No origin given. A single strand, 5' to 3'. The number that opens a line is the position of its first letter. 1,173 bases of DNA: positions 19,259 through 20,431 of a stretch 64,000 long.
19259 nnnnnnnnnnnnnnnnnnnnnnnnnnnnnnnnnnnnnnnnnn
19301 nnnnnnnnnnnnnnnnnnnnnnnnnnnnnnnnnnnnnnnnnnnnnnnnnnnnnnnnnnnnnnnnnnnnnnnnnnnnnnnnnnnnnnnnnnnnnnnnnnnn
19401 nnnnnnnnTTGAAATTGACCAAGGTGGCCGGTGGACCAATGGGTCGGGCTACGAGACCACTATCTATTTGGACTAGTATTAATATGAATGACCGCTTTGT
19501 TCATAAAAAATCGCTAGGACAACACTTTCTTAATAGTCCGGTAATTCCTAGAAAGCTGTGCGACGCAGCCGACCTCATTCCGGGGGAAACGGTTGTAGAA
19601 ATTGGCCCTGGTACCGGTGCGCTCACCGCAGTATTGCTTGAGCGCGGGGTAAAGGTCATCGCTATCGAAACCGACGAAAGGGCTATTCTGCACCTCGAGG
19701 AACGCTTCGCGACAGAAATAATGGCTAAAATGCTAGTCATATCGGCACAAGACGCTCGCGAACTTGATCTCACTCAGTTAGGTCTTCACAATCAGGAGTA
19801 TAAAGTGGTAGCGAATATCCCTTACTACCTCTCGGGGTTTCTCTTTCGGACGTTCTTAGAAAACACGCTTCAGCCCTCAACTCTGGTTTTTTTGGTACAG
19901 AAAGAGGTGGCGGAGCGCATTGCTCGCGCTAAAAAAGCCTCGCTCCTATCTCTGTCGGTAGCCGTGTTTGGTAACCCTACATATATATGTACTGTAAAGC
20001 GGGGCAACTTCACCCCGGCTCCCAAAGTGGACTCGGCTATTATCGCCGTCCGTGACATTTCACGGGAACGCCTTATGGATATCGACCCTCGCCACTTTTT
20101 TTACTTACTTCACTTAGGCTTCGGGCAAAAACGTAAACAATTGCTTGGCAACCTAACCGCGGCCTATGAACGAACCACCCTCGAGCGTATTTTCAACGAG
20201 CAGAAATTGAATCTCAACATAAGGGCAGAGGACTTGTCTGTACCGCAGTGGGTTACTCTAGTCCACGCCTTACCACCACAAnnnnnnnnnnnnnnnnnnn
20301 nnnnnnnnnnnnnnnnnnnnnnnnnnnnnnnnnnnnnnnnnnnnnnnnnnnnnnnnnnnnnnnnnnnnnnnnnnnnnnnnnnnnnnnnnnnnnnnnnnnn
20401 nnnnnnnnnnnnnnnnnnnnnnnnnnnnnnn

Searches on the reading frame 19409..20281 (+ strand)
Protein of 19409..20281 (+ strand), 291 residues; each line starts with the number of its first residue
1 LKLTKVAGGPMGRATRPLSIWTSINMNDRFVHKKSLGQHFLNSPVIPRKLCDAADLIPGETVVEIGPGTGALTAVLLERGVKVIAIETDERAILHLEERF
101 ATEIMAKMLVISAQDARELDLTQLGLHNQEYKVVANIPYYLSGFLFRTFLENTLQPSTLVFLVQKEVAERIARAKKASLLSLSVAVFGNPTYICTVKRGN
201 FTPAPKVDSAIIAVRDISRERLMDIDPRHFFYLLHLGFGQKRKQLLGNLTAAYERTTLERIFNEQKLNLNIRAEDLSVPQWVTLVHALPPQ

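Call 55: search_protein_families(library=pfam, proteins=[window:19409-20281:+], max_evalue=0.0001)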
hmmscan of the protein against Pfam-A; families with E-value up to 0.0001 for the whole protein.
window:19409-20281:+ (291 aa): 1 family
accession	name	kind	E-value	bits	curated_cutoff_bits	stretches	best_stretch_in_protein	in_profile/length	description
PF00398.26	RrnaAD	-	1.2e-43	149.5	24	1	32-286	4-259/263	Ribosomal RNA adenine dimethylase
